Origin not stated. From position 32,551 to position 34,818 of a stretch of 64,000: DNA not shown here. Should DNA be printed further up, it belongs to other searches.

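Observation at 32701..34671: AT-rich single-gene island encoding an OLD-family ABC-ATPase/TOPRIM nuclease (candidate defence system)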

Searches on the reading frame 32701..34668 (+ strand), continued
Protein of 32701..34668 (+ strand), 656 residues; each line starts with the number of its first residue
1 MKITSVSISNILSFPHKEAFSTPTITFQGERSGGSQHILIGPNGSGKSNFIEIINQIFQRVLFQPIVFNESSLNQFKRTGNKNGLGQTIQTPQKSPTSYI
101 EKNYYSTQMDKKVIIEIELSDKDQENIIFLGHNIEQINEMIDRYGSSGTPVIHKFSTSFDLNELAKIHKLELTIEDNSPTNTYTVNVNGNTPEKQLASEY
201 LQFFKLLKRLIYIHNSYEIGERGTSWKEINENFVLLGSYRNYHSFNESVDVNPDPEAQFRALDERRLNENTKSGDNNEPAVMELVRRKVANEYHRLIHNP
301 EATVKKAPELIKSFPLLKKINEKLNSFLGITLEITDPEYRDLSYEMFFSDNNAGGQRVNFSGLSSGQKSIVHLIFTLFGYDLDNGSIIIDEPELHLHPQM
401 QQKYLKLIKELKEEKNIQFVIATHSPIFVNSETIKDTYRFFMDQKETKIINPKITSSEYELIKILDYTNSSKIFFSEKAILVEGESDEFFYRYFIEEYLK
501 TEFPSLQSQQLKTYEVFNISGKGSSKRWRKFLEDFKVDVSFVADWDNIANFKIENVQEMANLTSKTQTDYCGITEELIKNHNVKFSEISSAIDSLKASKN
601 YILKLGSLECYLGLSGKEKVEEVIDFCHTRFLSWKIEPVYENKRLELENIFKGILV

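Call 15: find_encoding_contigs(protein=P0001, flank=10000, max_places=4)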
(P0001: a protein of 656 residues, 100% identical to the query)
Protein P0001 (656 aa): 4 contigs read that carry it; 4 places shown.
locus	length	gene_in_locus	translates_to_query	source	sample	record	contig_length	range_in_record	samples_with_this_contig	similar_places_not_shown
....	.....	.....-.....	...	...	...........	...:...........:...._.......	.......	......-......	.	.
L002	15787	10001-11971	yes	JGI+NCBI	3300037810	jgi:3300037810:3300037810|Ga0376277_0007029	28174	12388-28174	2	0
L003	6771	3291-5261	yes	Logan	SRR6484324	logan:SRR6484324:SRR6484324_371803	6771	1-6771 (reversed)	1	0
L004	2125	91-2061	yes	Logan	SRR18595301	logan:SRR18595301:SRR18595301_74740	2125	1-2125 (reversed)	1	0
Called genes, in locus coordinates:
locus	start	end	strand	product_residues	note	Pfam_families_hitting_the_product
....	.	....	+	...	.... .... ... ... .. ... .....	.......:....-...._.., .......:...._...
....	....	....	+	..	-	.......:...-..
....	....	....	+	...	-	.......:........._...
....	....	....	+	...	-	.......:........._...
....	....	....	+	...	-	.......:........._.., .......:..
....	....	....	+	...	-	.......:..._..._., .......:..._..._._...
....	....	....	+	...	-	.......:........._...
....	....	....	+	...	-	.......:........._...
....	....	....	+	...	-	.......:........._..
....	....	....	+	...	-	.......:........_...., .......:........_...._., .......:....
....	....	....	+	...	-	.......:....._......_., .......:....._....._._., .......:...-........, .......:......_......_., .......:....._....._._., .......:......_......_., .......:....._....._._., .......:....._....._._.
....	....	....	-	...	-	-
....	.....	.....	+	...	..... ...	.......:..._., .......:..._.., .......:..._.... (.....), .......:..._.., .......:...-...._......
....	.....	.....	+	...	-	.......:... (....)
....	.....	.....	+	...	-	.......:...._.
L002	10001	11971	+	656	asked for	PF02463:SMC_N, PF13175:AAA_15, PF00005:ABC_tran (faint), PF13304:AAA_21, PF20469:OLD-like_TOPRIM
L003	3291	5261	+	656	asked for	PF02463:SMC_N, PF13175:AAA_15, PF00005:ABC_tran (faint), PF13304:AAA_21, PF20469:OLD-like_TOPRIM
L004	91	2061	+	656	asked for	PF02463:SMC_N, PF13175:AAA_15, PF00005:ABC_tran (faint), PF13304:AAA_21, PF20469:OLD-like_TOPRIM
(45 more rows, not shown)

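Call 16: find_encoding_contigs(protein=P0002, flank=6000, max_places=1)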
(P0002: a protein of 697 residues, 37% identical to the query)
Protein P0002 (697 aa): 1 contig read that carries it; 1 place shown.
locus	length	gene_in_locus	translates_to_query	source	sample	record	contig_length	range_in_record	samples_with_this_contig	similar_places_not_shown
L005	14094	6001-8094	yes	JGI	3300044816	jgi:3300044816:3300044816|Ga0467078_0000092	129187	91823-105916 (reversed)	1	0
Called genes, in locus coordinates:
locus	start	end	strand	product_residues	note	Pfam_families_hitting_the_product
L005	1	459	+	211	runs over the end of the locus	-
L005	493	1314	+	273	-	PF01861:BpsA_C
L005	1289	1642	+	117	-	PF02675:AdoMet_dc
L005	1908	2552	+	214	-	PF13529:Peptidase_C39_2 (weak)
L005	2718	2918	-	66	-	-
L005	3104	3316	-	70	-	-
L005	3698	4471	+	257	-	-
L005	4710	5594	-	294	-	PF11185:DUF2971 (weak)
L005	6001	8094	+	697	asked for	PF02463:SMC_N (weak), PF13175:AAA_15, PF13304:AAA_21, PF20469:OLD-like_TOPRIM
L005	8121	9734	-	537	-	PF00239:Resolvase, PF07508:Recombinase, PF13408:Zn_ribbon_recom (weak)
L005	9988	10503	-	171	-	PF02075:RuvC, PF03652:RuvX (faint)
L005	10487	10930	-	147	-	PF01381:HTH_3 (weak)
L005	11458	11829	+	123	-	-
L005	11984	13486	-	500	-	PF00005:ABC_tran, PF02463:SMC_N (faint), PF13304:AAA_21 (faint), PF00528:BPD_transp_1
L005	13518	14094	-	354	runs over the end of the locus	PF13379:NMT1_2, PF09084:NMT1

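Call 17: find_encoding_contigs(protein=P0019, flank=6000, max_places=1)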
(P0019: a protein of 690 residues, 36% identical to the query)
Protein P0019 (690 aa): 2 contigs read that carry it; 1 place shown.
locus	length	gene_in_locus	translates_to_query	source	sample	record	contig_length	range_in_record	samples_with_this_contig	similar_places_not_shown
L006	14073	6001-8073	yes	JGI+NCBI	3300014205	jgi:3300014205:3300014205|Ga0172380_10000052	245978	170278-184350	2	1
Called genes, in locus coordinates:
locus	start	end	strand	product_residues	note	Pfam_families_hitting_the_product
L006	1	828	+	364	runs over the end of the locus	PF01180:DHO_dh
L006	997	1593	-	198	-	-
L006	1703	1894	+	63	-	-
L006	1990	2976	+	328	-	PF01699:Na_Ca_ex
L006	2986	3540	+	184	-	-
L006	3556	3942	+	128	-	PF05514:HR_lesion (faint), PF07681:DoxX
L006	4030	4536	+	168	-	PF18845:baeRF_family3 (weak)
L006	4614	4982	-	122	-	-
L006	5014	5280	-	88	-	-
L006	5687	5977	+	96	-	-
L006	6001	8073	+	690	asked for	PF02463:SMC_N, PF13175:AAA_15, PF13304:AAA_21, PF20469:OLD-like_TOPRIM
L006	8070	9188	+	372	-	-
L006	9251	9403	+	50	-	-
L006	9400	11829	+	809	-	PF01833:TIG (faint), PF00082:Peptidase_S8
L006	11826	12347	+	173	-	-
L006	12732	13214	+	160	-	PF03073:TspO_MBR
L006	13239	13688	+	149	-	-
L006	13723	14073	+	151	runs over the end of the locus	PF00782:DSPc, PF22785:Tc-R-P, PF22784:PTP-SAK, PF22741:PTP-NADK (weak)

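Call 18: find_encoding_contigs(protein=P0017, flank=6000, max_places=1)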
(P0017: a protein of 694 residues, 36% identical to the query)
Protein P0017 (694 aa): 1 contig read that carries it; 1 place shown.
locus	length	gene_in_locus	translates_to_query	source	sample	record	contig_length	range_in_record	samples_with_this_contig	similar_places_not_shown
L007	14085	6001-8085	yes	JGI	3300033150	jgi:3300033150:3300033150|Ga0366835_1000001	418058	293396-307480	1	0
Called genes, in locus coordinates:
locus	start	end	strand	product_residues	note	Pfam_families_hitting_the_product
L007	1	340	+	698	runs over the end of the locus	PF00009:GTP_EFTU, PF22042:EF-G_D2, PF03144:GTP_EFTU_D2, PF14492:EFG_III, PF16658:RF3_C (weak), PF03764:EFG_IV, PF00679:EFG_C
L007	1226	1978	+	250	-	PF00376:MerR, PF12728:HTH_17, PF13411:MerR_1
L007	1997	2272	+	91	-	PF14213:DUF4325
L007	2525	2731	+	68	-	-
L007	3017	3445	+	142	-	-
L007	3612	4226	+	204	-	-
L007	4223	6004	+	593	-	PF01555:N6_N4_Mtase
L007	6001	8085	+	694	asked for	PF13175:AAA_15, PF13304:AAA_21, PF02463:SMC_N (weak), PF20469:OLD-like_TOPRIM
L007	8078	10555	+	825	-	PF04851:ResIII, PF18766:SWI2_SNF2 (weak)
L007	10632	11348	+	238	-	-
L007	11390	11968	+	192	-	-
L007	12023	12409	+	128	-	PF13366:PDDEXK_3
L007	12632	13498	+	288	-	PF00438:S-AdoMet_synt_N, PF02772:S-AdoMet_synt_M, PF02773:S-AdoMet_synt_C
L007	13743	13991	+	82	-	-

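Call 19: find_encoding_contigs(protein=P0040, flank=6000, max_places=1)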
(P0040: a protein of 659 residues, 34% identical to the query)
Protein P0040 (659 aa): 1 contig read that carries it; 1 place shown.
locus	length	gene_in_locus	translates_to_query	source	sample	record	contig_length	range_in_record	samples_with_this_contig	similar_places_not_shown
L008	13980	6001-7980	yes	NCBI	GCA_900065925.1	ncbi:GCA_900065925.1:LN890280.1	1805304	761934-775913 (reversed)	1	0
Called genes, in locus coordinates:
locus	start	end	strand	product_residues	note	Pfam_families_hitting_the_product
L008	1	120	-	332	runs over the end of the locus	PF07521:RMMBL (weak)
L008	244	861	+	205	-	PF00551:Formyl_trans_N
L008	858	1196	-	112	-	PF11699:CENP-C_C, PF07883:Cupin_2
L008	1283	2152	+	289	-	PF00763:THF_DHG_CYH, PF02882:THF_DHG_CYH_C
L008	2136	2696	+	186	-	PF01812:5-FTHF_cyc-lig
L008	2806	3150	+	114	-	-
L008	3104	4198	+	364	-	PF01867:Cas_Cas1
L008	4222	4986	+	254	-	-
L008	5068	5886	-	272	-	-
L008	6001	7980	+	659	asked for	PF02463:SMC_N, PF13175:AAA_15, PF13304:AAA_21, PF20469:OLD-like_TOPRIM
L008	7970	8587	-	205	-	-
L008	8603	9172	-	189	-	PF13643:DUF4145 (faint)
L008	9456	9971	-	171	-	-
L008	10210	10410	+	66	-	-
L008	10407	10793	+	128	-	-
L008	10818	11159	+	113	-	-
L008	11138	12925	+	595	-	PF03175:DNA_pol_B_2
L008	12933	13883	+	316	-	-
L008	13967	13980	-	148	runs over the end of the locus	-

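Call 48: list_cluster_members(proteins=[P0040, P0054, P0114, P0001])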
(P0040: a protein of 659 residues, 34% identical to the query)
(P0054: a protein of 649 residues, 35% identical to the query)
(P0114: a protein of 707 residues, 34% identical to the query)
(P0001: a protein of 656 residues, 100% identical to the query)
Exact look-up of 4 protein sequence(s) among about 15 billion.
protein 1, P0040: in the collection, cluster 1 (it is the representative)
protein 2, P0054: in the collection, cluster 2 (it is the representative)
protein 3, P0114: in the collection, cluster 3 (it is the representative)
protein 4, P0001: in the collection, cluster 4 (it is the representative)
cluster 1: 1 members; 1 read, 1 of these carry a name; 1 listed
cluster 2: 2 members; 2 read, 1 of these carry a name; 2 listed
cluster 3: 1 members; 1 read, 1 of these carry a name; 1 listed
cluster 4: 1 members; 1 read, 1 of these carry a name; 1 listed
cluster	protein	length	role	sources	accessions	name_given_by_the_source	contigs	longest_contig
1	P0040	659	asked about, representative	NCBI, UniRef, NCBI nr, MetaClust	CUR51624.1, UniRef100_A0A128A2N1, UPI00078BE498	conserved protein of unknown function [Nitrosotalea devaniterrae] | Uncharacterized protein n=1 Tax=Nitrosotalea devaniterrae TaxID=1078905 ... | conserved protein of unknown function [Candidatus Nitrosotalea devanaterra]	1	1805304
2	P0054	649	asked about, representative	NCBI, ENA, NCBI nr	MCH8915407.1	MAG: AAA family ATPase [Thaumarchaeota archaeon] | AAA family ATPase [Nitrososphaerota archaeon]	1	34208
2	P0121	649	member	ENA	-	-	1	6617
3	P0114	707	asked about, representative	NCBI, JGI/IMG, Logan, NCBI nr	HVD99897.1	MAG TPA: AAA family ATPase [Cytophagaceae bacterium] | predicted ATP-dependent endonuclease of OLD family | AAA family ATPase [Cytophagaceae bacterium]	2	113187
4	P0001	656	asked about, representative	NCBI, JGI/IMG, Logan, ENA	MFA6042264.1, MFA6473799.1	MAG: AAA family ATPase [Patescibacteria group bacterium] | predicted ATP-dependent endonuclease of OLD family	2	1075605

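Call 53: predict_structure(alignment_id=A1)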
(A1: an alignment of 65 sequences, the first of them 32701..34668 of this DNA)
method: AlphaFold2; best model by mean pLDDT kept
length: 656 residues; sequences in the alignment: 65
mean_pLDDT: 88.4   pTM: 0.88
mean pLDDT of the five models: 88.4, 88.4, 87.2, 86.9, 86.7
residues with pLDDT >= 90: 422; 70-90: 185; 50-70: 45; < 50: 4
segments of 3 or more residues with pLDDT < 50: 563-566
pLDDT, mean of each block of 10 residues (from residue 1): 95 90 81 89 93 92 90 91 88 72 92 95 92 95 77 88 95 89 90 96 94 90 86 80 87 83 84 81 95 90 84 96 97 90 94 95 92 94 92 79 94 95 91 93 93 89 73 89 93 91 71 83 85 95 89 62 57 90 91 94 94 81 94 95 95 90
secondary structure, 60 per line:
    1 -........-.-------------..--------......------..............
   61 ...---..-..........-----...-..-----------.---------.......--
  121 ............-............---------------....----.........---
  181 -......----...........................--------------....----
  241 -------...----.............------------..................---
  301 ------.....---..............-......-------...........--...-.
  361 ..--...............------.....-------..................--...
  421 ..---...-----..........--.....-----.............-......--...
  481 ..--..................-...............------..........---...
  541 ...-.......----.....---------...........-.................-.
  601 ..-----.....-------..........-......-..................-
elements in order: E2-9 E35-40 H47-62 H70-79 E112-118 H121-132 H134-145 H161-164 E169-177 E182-187 H192-202 H204-218 E233-236 E248-250 H255-267 H280-297 H307-311 H315-328 E330-335 E343-350 E356-358 H365-379 E386-390 H398-415 E418-422 E437-443 E446-450 H456-468 H470-475 E478-482 H485-502 H504-513 E514-518 H525-534 E538-543 H545-551 H556-560 H570-580 H582-598 E600-602 H608-612 H620-629 H631-636 H638-655

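Call 55: fold_search(model_id=the predicted structure, library=pdb)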
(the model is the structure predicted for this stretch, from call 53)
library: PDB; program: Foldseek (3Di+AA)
matches with E <= 10: 1462; with E <= 0.001: 175
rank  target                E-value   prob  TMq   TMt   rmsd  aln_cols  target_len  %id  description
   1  6p74                  5.8e-15  1.00  0.41  0.50  14.5       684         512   14  OLD nuclease from Thermus Scotoductus (released 2020-01-29)
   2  8u7i_A                1.3e-13  1.00  0.40  0.41  14.8       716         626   14  Structure of the phage immune evasion protein Gad1 bound to the Gabija GajAB complex (released 2023-11-22)
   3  8x5i_D                1.1e-12  1.00  0.41  0.46  14.3       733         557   12  Structure of ATP/Mg2+ bound Gabija GajA (released 2024-02-28)
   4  8sm3_A                1.2e-12  1.00  0.38  0.44  14.2       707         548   14  Structure of Bacillus cereus VD045 Gabija GajA-GajB Complex (released 2023-11-22)
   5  5h68_B                2.1e-12  1.00  0.33  0.60  10.3       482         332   14  Crystal structure of an engaged dimer of the Geobacillus stearothermophilus SMC head domain (released 2017-03-15)
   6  8x5i_B                2.9e-12  1.00  0.41  0.47  13.7       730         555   13  Structure of ATP/Mg2+ bound Gabija GajA (released 2024-02-28)
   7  8eea_A                4.5e-12  1.00  0.38  0.61  10.3       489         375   15  Structure of E.coli Septu (PtuAB) complex (released 2023-12-27)
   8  7q2x_B                4.5e-12  1.00  0.34  0.53  12.6       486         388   12  Cryo-EM structure of clamped S.cerevisiae condensin-DNA complex (Form I) (released 2022-03-23)
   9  8rok_C                4.8e-12  1.00  0.34  0.54  16.1       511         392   14  Human cohesin SMC3-HD(EQ)/RAD21-N complex - ATP-Mg-bound conformation - Form 1 (released 2024-09-11)
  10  5h68_A                5.0e-12  1.00  0.33  0.62   9.6       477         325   13  Crystal structure of an engaged dimer of the Geobacillus stearothermophilus SMC head domain (released 2017-03-15)
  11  8rok_A                7.8e-12  1.00  0.34  0.54  15.3       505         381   13  Human cohesin SMC3-HD(EQ)/RAD21-N complex - ATP-Mg-bound conformation - Form 1 (released 2024-09-11)
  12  8rol_A                1.1e-11  1.00  0.34  0.51  19.0       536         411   14  Human cohesin SMC3-HD(EQ)/RAD21-N complex - ATP-Mg-bound conformation - Form 2 (released 2024-09-11)
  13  6qj2_A                1.3e-11  1.00  0.32  0.53  12.4       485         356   13  Crystal structure of the C. thermophilum condensin Smc4 ATPase head in complex with the C-terminal domain of Brn1 (released 2019-07-03)
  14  8eea_B                2.3e-11  1.00  0.37  0.61  10.2       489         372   16  Structure of E.coli Septu (PtuAB) complex (released 2023-12-27)
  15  8roh_A                2.3e-11  1.00  0.33  0.50  19.0       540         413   15  Human cohesin SMC3-HD(EQ)/RAD21-N complex - Apo conformation (released 2024-09-11)
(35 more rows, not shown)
